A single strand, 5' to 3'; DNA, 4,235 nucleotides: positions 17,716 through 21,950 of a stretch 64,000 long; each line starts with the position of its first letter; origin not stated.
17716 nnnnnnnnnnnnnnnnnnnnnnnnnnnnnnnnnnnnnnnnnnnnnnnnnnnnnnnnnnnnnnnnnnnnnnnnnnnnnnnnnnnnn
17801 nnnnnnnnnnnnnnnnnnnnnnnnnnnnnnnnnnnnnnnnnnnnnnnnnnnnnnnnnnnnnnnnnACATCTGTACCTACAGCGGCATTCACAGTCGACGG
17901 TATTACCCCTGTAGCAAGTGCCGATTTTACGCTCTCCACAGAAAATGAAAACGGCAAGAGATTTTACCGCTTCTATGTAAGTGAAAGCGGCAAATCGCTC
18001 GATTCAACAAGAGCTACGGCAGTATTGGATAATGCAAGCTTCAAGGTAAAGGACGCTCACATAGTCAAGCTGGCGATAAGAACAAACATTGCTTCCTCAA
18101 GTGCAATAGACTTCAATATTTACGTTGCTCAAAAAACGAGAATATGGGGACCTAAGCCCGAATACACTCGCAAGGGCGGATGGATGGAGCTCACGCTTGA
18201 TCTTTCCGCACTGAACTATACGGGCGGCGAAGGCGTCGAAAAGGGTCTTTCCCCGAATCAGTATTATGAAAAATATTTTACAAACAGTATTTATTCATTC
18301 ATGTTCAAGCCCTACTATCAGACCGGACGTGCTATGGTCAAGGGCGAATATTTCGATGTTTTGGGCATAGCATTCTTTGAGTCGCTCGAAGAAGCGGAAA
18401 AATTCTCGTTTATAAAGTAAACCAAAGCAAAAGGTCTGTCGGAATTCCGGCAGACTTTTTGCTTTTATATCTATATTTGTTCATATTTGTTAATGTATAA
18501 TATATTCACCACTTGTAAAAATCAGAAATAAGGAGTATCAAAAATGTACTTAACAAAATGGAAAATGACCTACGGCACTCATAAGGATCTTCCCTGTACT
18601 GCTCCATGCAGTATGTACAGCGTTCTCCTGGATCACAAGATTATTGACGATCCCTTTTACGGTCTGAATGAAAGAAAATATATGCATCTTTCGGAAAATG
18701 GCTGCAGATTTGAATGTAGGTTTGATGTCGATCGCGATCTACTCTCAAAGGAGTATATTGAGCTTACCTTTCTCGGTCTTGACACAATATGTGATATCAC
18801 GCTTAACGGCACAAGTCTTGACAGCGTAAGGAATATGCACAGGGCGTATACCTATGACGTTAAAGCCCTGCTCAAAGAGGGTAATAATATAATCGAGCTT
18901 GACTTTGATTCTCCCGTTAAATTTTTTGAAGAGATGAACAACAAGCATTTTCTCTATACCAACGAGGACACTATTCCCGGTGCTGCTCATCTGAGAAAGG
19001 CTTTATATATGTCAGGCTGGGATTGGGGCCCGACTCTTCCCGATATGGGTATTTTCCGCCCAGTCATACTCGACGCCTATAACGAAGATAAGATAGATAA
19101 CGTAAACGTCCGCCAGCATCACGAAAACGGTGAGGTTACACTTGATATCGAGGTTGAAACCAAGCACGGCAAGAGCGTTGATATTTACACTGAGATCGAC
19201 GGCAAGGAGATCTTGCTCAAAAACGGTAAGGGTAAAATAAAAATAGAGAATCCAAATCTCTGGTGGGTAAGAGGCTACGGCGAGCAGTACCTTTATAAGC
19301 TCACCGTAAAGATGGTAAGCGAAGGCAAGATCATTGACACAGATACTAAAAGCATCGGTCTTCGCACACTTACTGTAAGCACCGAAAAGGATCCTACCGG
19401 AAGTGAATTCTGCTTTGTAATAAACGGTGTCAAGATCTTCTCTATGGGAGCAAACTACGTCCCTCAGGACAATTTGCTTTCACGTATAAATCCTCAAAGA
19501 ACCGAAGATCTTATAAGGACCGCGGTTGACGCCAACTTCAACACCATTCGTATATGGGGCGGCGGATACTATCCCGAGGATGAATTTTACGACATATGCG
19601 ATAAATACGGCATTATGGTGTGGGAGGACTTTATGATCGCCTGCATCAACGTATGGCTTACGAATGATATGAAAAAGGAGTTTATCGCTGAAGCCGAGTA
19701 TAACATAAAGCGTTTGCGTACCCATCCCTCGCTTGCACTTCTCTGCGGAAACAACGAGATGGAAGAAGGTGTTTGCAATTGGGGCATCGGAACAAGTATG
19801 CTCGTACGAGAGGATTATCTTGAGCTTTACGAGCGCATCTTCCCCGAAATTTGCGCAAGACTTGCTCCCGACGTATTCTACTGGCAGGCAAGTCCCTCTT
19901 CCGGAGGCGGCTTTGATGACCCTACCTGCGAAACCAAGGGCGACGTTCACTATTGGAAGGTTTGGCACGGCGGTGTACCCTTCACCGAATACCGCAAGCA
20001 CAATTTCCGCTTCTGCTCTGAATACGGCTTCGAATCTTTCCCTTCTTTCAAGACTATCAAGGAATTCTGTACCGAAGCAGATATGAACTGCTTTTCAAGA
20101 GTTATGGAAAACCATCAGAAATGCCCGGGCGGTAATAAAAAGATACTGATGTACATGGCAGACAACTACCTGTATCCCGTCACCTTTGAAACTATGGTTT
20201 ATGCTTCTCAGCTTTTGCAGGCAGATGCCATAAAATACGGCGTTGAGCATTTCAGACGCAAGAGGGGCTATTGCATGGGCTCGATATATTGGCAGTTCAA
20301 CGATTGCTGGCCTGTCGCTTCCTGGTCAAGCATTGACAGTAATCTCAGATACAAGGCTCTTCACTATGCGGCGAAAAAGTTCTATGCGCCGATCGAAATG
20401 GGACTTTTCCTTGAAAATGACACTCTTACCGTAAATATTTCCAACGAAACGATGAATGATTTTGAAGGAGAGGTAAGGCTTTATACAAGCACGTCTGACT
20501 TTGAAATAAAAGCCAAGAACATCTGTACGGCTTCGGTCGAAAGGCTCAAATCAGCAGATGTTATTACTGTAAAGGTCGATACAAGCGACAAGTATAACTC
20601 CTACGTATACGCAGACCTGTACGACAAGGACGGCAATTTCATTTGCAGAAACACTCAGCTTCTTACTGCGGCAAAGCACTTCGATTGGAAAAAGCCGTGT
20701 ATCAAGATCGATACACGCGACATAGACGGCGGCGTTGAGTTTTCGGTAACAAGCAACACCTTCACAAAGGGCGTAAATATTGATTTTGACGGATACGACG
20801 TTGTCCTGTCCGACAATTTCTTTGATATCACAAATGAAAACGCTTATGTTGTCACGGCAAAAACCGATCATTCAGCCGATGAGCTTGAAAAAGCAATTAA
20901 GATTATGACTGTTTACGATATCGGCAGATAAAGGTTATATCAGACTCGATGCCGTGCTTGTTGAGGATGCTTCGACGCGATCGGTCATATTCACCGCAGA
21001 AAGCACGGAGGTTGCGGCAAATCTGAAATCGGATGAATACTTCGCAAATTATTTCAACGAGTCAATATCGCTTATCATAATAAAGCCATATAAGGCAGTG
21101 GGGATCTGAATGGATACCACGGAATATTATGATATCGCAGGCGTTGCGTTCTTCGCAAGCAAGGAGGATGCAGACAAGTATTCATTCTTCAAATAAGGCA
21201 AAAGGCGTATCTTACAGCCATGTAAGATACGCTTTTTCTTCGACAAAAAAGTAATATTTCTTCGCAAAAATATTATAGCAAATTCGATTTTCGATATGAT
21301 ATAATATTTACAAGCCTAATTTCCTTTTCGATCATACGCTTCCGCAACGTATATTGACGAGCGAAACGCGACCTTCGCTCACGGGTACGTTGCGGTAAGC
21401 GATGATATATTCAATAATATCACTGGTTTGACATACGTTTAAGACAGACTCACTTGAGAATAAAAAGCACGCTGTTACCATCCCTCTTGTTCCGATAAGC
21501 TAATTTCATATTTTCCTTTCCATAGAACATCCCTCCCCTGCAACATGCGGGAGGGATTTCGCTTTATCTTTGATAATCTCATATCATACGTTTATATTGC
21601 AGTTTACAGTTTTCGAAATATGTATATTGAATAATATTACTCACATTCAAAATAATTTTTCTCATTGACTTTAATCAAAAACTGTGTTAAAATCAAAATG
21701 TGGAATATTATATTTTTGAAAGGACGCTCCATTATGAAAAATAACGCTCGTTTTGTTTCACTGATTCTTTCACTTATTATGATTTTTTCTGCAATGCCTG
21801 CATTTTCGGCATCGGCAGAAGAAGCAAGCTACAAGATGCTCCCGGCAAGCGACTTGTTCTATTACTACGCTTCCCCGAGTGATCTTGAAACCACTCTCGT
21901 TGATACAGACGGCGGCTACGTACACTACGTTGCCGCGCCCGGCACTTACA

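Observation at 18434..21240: The beta-mannosidase gene sits in the slot of a deleted paralog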

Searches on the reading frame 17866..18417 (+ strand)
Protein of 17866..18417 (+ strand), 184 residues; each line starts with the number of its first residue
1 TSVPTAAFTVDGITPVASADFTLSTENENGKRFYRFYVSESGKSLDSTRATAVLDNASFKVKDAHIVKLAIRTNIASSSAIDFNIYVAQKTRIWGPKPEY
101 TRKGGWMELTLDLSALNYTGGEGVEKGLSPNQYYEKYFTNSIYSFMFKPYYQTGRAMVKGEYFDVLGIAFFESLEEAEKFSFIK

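Call 54: predict_structure(alignment_id=A2)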
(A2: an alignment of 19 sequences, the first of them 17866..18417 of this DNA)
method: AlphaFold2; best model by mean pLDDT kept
length: 184 residues; sequences in the alignment: 19
mean_pLDDT: 96.3   pTM: 0.90
mean pLDDT of the five models: 96.3, 96.2, 96.1, 95.5, 94.6
residues with pLDDT >= 90: 177; 70-90: 6; 50-70: 1; < 50: 0
segments of 3 or more residues with pLDDT < 50: none
pLDDT, mean of each block of 10 residues (from residue 1): 92 96 97 98 97 94 97 98 97 96 97 96 96 96 97 96 98 97 92
secondary structure, 60 per line:
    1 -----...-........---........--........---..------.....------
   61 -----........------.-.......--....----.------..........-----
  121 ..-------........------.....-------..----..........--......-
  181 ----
elements in order: E6-8 E13-17 E21-28 E31-38 E50-54 E66-73 E82-88 E91-94 E106-112 H130-137 E144-148 E162-171 H174-179
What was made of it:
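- It lacks most of the beta-sandwich module (call 54), has no RBS or signal peptide, and contains a nonsense codon.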

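Call 57: fold_search(model_id=the predicted structure, library=pdb)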
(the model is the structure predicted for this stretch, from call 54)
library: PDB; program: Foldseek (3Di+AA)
matches with E <= 10: 1264; with E <= 0.001: 15
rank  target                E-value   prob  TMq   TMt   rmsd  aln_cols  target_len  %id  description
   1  7zkq_A                8.6e-06  1.00  0.56  0.49   4.5       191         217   15  Early Pp module assembly intermediate of complex I (released 2022-11-23)
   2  7zkp_A                1.2e-05  1.00  0.57  0.50   4.7       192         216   12  Late assembly intermediate of the proximal proton pumping module of complex I with assembly factors NDUFAF1 and CIA84 (released 2022-11-23)
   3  6r31_A                9.0e-05  1.00  0.50  0.53   5.1       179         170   10  Family 11 Carbohydrate-Binding Module from Clostridium thermocellum in complex with beta-1,3-1,4-mixed-linked tetrasac (released 2020-02-05)
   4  1v0a                  1.0e-04  1.00  0.50  0.53   5.3       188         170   11  Family 11 Carbohydrate-Binding Module of cellulosomal cellulase Lic26A-Cel5E of Clostridium thermocellum (released 2005-01-12)
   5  6r3m_A                1.3e-04  1.00  0.45  0.47   5.8       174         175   12  Family 11 Carbohydrate-Binding Module from Clostridium thermocellum in complex with beta-1,3-1,4-mixed-linked tetrasac (released 2020-02-05)
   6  9no3_A                1.4e-04  1.00  0.38  0.17   5.9       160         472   11  The bifunctional arabinofuranosidase/xylosidase from metagenome of Pseudacanthotermes militaris. (released 2025-10-08)
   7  1gwk_B                2.9e-04  1.00  0.48  0.58   5.0       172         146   10  Carbohydrate binding module family29 (released 2003-03-20)
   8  1w8z_A                3.5e-04  1.00  0.50  0.60   5.0       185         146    9  CBM29-2 mutant K85A: Probing the Mechanism of Ligand Recognition by Family 29 Carbohydrate Binding Modules (released 2005-03-22)
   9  1wzx_A                4.1e-04  1.00  0.43  0.45   7.3       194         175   14  Crystal Structure of Family 30 Carbohydrate Binding Module. (released 2005-03-22)
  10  8qpg_TA               4.6e-04  1.00  0.47  0.24   5.0       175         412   10  Turret of Haloferax tailed virus 1 (released 2024-10-09)
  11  6fhj                  7.0e-04  1.00  0.49  0.11   7.7       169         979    9  Structural dynamics and catalytic properties of a multi-modular xanthanase, native. (released 2018-08-29)
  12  3gdb                  7.3e-04  1.00  0.45  0.16   5.4       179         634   11  Crystal structure of Spr0440 glycoside hydrolase domain, Endo-D from Streptococcus pneumoniae R6 (released 2009-03-17)
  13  2lw8_MODEL_1_A        7.3e-04  0.99  0.40  0.40  16.3       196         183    9  NMR solution structure of Eph receptor (released 2013-07-24)
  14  5hon_A                8.1e-04  1.00  0.46  0.43   8.0       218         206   11  Structure of Domain 4 of AbnA, a GH43 extracellular arabinanase from Geobacillus stearothermophilus, in complex with a (released 2017-02-01)
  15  2w91                  8.6e-04  1.00  0.47  0.17   5.4       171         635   12  Structure of a Streptococcus pneumoniae family 85 glycoside hydrolase, Endo-D. (released 2009-01-27)
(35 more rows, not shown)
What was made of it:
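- On Carbohydrate-binding module (the family's C-terminal module): Foldseek hits to CBM11, CBM29, CBM30 and CBM4 (calls 54, 57).
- Closest known: Beta-sandwich carbohydrate-binding modules. Same: The AF2 model of the family's C-terminal module (pLDDT 96) matches these folds (Foldseek E 1e-5 to 1e-3, TM about 0.5; calls 54, 57).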

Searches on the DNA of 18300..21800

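Call 40: search_rna_families(source=window, start=18300, end=21800, threshold=evalue, max_evalue=1)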
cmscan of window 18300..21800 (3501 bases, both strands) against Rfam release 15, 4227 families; matches with E-value up to 1: 1.
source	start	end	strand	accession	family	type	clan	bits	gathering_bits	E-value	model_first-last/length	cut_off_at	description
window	18424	18507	-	RF00125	IS128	Gene; sRNA;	-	19.7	80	0.67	119-201/209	no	IS128 RNA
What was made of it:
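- Tried and rejected: Rfam on 18300-21800 gave nothing meaningful: one sub-threshold IS128 hit, 19.7 bits against a gathering score of 80 (call 40).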
